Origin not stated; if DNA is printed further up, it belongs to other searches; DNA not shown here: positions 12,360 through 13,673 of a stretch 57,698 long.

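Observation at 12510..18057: Non-canonical NeuB-type ulosonic-acid pathway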

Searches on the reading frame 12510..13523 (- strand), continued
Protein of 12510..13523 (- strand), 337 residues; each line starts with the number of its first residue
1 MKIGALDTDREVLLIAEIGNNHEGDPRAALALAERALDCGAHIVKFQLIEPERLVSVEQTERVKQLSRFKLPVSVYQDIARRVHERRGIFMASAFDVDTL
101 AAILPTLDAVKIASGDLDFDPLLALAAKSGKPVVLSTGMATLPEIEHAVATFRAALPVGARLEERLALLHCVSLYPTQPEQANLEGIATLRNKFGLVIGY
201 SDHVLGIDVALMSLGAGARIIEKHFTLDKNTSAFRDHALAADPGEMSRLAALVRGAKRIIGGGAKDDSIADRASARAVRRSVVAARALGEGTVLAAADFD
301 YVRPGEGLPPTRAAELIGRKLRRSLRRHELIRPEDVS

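Call 38: get_annotated_region(hit=H11, flank=10000)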
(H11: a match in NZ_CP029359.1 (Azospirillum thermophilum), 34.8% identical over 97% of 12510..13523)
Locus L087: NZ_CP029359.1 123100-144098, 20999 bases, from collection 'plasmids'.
description: Azospirillum thermophilum strain CFH 70021 plasmid unnamed4
organism: Azospirillum thermophilum (NCBI taxid 2202148)
taxonomy: Bacteria; Pseudomonadota; Alphaproteobacteria; Rhodospirillales; Azospirillaceae; Azospirillum; Azospirillum thermophilum
host: -; source: cell culture,hot spring; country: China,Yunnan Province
typing (MOB-suite, as given by PLSDB): non-mobilizable
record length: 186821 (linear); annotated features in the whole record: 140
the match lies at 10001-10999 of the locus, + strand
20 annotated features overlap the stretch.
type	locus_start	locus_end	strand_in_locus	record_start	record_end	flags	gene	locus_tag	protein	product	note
CDS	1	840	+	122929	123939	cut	-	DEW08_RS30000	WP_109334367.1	NAD-dependent 4,6-dehydratase LegB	-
CDS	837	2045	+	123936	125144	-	-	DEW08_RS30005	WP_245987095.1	LegC family aminotransferase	-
CDS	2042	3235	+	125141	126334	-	neuC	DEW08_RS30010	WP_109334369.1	UDP-N-acetylglucosamine 2-epimerase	GO:0006047 - UDP-N-acetylglucosamine metabolic process [Evidence IEA]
CDS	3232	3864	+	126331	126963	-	-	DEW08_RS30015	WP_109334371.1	acetyltransferase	-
CDS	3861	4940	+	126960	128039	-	-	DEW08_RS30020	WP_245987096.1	nucleotidyltransferase family protein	-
CDS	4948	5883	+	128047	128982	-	-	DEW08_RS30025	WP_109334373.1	hypothetical protein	-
CDS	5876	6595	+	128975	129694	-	-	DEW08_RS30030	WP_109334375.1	acylneuraminate cytidylyltransferase family protein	-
CDS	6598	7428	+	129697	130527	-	-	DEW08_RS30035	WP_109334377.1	SDR family oxidoreductase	-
CDS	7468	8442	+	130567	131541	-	-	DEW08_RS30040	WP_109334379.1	methyltransferase domain-containing protein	-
CDS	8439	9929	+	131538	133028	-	-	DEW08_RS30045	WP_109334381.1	surface carbohydrate biosynthesis protein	GO:0000271 - polysaccharide biosynthetic process [Evidence IEA]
CDS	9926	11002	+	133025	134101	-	neuB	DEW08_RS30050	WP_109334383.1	N-acetylneuraminate synthase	GO:0016051 - carbohydrate biosynthetic process [Evidence IEA]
CDS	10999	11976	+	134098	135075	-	-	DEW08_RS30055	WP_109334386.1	imidazole glycerol phosphate synthase cyclase subunit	-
CDS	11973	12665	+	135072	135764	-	hisH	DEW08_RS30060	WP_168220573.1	imidazole glycerol phosphate synthase subunit HisH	GO:0000105 - histidine biosynthetic process [Evidence IEA]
CDS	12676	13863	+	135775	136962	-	-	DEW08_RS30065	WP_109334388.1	N-acetyl sugar amidotransferase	-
CDS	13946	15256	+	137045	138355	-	-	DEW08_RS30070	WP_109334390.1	tetratricopeptide repeat protein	-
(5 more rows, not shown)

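Call 41: get_annotated_region(hit=H18, flank=9000)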
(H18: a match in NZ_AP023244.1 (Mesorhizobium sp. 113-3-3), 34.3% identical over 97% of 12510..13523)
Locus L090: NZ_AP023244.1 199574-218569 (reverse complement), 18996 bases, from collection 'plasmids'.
description: Mesorhizobium sp. 113-3-3 plasmid MesoLj113b2, complete sequence
organism: Mesorhizobium sp. 113-3-3 (NCBI taxid 2744516)
taxonomy: Bacteria; Pseudomonadota; Alphaproteobacteria; Hyphomicrobiales; Phyllobacteriaceae; Mesorhizobium; Mesorhizobium sp. 113-3-3
host: -; source: Lotus japonicus; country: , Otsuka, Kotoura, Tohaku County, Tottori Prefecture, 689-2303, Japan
typing (MOB-suite, as given by PLSDB): conjugative; relaxase MOBP,MOBP; mating-pair formation MPF_T
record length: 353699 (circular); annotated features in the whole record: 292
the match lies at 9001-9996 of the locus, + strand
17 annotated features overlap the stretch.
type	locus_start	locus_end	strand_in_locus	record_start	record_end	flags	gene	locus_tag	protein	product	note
CDS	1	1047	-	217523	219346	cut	glmS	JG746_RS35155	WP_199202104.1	glutamine--fructose-6-phosphate transaminase (isomerizing)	GO:0006040 - amino sugar metabolic process [Evidence IEA]; GO:0009252 - peptidoglycan biosynthetic process [Evidence ...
CDS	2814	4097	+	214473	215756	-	-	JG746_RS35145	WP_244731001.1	sugar transferase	-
CDS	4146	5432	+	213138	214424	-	-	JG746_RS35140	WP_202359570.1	hypothetical protein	-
CDS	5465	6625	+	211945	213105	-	pseC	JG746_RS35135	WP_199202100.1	UDP-4-amino-4, 6-dideoxy-N-acetyl-beta-L-altrosamine transaminase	-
CDS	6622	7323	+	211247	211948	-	pseF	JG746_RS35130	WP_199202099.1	pseudaminic acid cytidylyltransferase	-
CDS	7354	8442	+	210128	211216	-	pseG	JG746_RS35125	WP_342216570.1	UDP-2,4-diacetamido-2,4, 6-trideoxy-beta-L-altropyranose hydrolase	-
CDS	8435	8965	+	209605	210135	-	pseH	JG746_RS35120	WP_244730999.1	UDP-4-amino-4, 6-dideoxy-N-acetyl-beta-L-altrosamine N-acetyltransferase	GO:0009058 - biosynthetic process [Evidence IEA]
CDS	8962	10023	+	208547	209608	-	pseI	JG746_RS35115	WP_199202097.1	pseudaminic acid synthase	-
CDS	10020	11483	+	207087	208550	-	-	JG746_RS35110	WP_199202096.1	hypothetical protein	-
CDS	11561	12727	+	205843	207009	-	-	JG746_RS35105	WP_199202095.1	glycosyltransferase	-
CDS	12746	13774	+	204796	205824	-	-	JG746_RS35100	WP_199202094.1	polysaccharide biosynthesis protein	-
CDS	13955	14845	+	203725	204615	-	-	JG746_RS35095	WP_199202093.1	SDR family oxidoreductase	-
CDS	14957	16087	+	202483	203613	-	wecB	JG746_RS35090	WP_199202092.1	UDP-N-acetylglucosamine 2-epimerase (non-hydrolyzing)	GO:0009103 - lipopolysaccharide biosynthetic process [Evidence IEA]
CDS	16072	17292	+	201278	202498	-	-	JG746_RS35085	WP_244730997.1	glycosyltransferase family 4 protein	-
CDS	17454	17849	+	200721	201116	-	-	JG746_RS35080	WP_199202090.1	hypothetical protein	-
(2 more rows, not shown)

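Call 47: search_protein_families(library=pfam, proteins=[L032:17468-18232:+, L023:2533-3105:+, L026:3019-4281:+, L021:11061-11975:+, L018:12833-13927:+, L046:1741-2991:+, L053:18253-18852:+, L015:4727-5242:+, L054:11028-11909:-, L077:7472-8089:+], max_evalue=0.001)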
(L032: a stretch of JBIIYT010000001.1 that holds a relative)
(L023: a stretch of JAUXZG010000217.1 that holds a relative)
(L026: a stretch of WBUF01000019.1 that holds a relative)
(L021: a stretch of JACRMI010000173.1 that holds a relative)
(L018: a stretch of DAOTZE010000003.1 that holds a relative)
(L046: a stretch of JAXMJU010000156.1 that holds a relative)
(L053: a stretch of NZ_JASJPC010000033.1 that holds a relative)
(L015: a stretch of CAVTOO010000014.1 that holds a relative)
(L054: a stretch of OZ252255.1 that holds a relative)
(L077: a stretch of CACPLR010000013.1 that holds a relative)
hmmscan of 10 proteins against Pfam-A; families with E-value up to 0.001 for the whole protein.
L032:17468-18232:+ (254 aa): 10 families
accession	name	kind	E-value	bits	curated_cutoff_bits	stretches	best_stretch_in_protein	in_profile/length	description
PF13847.12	Methyltransf_31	-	4.9e-15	55.9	27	1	55-159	4-113/145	Methyltransferase domain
PF13649.12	Methyltransf_25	-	7.6e-15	55.8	27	1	59-151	2-97/97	Methyltransferase domain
PF08242.18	Methyltransf_12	-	1.2e-11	45.6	30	1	59-152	1-97/98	Methyltransferase domain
PF08241.18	Methyltransf_11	-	3.5e-11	44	21.2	1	59-155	1-95/95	Methyltransferase domain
PF13489.12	Methyltransf_23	-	1.3e-09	38.4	27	1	41-198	12-159/164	Methyltransferase domain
PF00891.24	Methyltransf_2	-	1.2e-07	31.7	22.3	1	23-158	35-167/210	O-methyltransferase domain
PF01209.24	Ubie_methyltran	-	1e-05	25.5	20.1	1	43-162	36-158/233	ubiE/COQ5 methyltransferase family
PF03291.22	mRNA_G-N7_MeTrfase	-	5.3e-05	22.9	26.6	0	40-95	47-101/315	mRNA (guanine-N(7))-methyltransferase domain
PF05401.17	NodS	-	0.00012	22.4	24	1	57-154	46-143/201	Nodulation protein S (NodS)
PF05175.20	MTS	-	0.00012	22.3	23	1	45-166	22-150/170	Methyltransferase small domain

L023:2533-3105:+ (190 aa): 5 families
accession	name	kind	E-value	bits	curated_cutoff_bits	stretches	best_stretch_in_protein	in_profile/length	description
PF12802.13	MarR_2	-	1.6e-06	28.6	27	1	7-51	7-51/61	MarR family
PF13412.12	HTH_24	-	2.4e-06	27.4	21.9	1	7-51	5-48/48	Winged helix-turn-helix DNA-binding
PF08100.18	Dimerisation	-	0.00029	21.1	25.6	1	8-67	28-86/93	O-methyltransferase dimerisation domain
PF01978.25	TrmB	-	0.00075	19.7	25.6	0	18-61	20-61/68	Sugar-specific transcriptional regulator TrmB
PF00392.27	GntR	-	0.00099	19.2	27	0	6-52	9-56/64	Bacterial regulatory proteins, gntR family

L026:3019-4281:+ (420 aa): 5 families
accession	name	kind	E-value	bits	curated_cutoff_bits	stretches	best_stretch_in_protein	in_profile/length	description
PF08484.17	Methyltransf_14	-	6.8e-41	140.2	23.5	1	259-414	3-160/160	C-methyltransferase C-terminal domain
PF08421.16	Methyltransf_13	-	8.9e-22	77.5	31.3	1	17-78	1-62/62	Putative zinc binding domain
PF13489.12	Methyltransf_23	-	3.6e-16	59.8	27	1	104-251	13-162/164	Methyltransferase domain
PF08242.18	Methyltransf_12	-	3.8e-05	24.8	30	1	116-207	1-98/98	Methyltransferase domain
PF08241.18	Methyltransf_11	-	0.001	20.1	21.2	0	117-208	2-94/95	Methyltransferase domain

L021:11061-11975:+ (304 aa): 7 families
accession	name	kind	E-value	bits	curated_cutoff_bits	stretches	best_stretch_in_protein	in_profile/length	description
PF08242.18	Methyltransf_12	-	6.8e-12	46.4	30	1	67-165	2-98/98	Methyltransferase domain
PF13847.12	Methyltransf_31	-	2e-11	44.2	27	1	63-169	5-111/145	Methyltransferase domain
PF08241.18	Methyltransf_11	-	2.1e-11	44.8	21.2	1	67-167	2-95/95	Methyltransferase domain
PF13649.12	Methyltransf_25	-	7.5e-11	43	27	1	65-163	1-97/97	Methyltransferase domain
PF13489.12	Methyltransf_23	-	7.8e-09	35.9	27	1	47-250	6-159/164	Methyltransferase domain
PF02353.26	CMAS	-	1.1e-05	25.3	27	1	49-167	50-164/273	Mycolic acid cyclopropane synthetase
PF01209.24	Ubie_methyltran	-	0.00017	21.5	20.1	1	53-186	39-173/233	ubiE/COQ5 methyltransferase family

L018:12833-13927:+ (364 aa): 11 families
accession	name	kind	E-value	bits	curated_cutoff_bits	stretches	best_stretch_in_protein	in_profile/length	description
PF08241.18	Methyltransf_11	-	9.3e-24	84.3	21.2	1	158-250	1-91/95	Methyltransferase domain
PF13649.12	Methyltransf_25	-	1.1e-23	84.1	27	1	157-249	1-96/97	Methyltransferase domain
PF13847.12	Methyltransf_31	-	1.1e-20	74.3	27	1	154-277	4-122/145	Methyltransferase domain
PF08242.18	Methyltransf_12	-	2.7e-13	50.9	30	1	158-249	1-95/98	Methyltransferase domain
PF05175.20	MTS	-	3.9e-11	43.3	23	1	150-239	29-118/170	Methyltransferase small domain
PF06325.19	PrmA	-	5.7e-11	42.9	22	1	154-229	162-236/296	Ribosomal protein L11 methyltransferase (PrmA)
PF13489.12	Methyltransf_23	-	1e-10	42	27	1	144-327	13-162/164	Methyltransferase domain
PF01209.24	Ubie_methyltran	-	2.8e-10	40.4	20.1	1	118-326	12-215/233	ubiE/COQ5 methyltransferase family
PF08003.17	Methyltransf_9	-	3.6e-09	36.5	23.8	1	151-249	113-212/315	Protein of unknown function (DUF1698)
PF03848.20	TehB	-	3.4e-05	23.8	20.4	1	155-230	32-106/193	Tellurite resistance protein TehB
PF07021.18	MetW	-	0.00014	22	21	1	154-270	14-121/193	Methionine biosynthesis protein MetW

L046:1741-2991:+ (416 aa): 1 family
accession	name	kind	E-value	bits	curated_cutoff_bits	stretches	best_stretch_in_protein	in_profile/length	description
PF13692.12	Glyco_trans_1_4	-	4.9e-09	37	27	1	224-363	2-139/142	Glycosyl transferases group 1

L053:18253-18852:+ (199 aa): 3 families
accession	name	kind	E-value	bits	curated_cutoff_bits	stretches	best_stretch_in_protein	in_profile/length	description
PF01583.26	APS_kinase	-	1.8e-65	220.1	21.1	1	26-174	2-152/152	Adenylylsulphate kinase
PF13671.12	AAA_33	-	3.4e-07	31.1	27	1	29-139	2-114/143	AAA domain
PF01656.29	CbiA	-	0.00058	20.3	25.4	1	35-92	8-63/125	CobQ/CobB/MinD/ParA nucleotide binding domain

L015:4727-5242:+ (171 aa): 1 family
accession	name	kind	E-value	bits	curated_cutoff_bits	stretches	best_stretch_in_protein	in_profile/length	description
PF02357.24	NusG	-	3.8e-21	75.8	22.2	1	8-95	2-86/93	Transcription termination factor nusG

L054:11028-11909:- (293 aa): 2 families
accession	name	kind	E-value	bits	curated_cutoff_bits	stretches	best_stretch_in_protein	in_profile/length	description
PF00551.24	Formyl_trans_N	-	2e-20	73.7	26.1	1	57-161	65-169/181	Formyl transferase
PF02911.23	Formyl_trans_C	-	4.3e-15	56.1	21.1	1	198-282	4-87/100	Formyl transferase, C-terminal domain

L077:7472-8089:+ (205 aa): 2 families
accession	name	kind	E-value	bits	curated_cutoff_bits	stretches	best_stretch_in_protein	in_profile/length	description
PF00117.34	GATase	-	4.7e-20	72.5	22.8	1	5-201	3-188/190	Glutamine amidotransferase class-I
PF01174.25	SNO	-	2.5e-07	31.2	27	1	17-203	13-186/188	SNO glutamine amidotransferase family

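Call 49: search_solved_structures(query=window:12510-13523:-, max_evalue=1e-29, show_alignments=3)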
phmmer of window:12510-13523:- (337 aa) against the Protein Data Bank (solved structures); distinct sequences matched with E-value up to 1e-29: 6.
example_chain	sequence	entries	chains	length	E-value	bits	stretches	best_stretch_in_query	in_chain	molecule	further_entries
6ncs_A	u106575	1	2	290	1.4e-38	136.2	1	9-270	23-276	N-acetylneuraminic acid (Sialic acid) synthetase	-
8h2c_A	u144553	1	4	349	4.1e-35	124.8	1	1-332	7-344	Pseudaminic acid synthase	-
2wqp_A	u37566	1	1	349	1.4e-30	109.9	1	8-335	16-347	POLYSIALIC ACID CAPSULE BIOSYNTHESIS PROTEIN SIAC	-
1xuu_A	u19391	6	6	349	1.8e-30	109.6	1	8-335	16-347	polysialic acid capsule biosynthesis protein SiaC | N-acetylneuraminate synthase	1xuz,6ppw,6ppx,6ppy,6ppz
4ipj_A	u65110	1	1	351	4.6e-30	108.3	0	8-335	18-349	Polysialic acid capsule biosynthesis protein SiaC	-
1vli_A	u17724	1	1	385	7.2e-30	107.6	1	8-256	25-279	Spore coat polysaccharide biosynthesis protein spsE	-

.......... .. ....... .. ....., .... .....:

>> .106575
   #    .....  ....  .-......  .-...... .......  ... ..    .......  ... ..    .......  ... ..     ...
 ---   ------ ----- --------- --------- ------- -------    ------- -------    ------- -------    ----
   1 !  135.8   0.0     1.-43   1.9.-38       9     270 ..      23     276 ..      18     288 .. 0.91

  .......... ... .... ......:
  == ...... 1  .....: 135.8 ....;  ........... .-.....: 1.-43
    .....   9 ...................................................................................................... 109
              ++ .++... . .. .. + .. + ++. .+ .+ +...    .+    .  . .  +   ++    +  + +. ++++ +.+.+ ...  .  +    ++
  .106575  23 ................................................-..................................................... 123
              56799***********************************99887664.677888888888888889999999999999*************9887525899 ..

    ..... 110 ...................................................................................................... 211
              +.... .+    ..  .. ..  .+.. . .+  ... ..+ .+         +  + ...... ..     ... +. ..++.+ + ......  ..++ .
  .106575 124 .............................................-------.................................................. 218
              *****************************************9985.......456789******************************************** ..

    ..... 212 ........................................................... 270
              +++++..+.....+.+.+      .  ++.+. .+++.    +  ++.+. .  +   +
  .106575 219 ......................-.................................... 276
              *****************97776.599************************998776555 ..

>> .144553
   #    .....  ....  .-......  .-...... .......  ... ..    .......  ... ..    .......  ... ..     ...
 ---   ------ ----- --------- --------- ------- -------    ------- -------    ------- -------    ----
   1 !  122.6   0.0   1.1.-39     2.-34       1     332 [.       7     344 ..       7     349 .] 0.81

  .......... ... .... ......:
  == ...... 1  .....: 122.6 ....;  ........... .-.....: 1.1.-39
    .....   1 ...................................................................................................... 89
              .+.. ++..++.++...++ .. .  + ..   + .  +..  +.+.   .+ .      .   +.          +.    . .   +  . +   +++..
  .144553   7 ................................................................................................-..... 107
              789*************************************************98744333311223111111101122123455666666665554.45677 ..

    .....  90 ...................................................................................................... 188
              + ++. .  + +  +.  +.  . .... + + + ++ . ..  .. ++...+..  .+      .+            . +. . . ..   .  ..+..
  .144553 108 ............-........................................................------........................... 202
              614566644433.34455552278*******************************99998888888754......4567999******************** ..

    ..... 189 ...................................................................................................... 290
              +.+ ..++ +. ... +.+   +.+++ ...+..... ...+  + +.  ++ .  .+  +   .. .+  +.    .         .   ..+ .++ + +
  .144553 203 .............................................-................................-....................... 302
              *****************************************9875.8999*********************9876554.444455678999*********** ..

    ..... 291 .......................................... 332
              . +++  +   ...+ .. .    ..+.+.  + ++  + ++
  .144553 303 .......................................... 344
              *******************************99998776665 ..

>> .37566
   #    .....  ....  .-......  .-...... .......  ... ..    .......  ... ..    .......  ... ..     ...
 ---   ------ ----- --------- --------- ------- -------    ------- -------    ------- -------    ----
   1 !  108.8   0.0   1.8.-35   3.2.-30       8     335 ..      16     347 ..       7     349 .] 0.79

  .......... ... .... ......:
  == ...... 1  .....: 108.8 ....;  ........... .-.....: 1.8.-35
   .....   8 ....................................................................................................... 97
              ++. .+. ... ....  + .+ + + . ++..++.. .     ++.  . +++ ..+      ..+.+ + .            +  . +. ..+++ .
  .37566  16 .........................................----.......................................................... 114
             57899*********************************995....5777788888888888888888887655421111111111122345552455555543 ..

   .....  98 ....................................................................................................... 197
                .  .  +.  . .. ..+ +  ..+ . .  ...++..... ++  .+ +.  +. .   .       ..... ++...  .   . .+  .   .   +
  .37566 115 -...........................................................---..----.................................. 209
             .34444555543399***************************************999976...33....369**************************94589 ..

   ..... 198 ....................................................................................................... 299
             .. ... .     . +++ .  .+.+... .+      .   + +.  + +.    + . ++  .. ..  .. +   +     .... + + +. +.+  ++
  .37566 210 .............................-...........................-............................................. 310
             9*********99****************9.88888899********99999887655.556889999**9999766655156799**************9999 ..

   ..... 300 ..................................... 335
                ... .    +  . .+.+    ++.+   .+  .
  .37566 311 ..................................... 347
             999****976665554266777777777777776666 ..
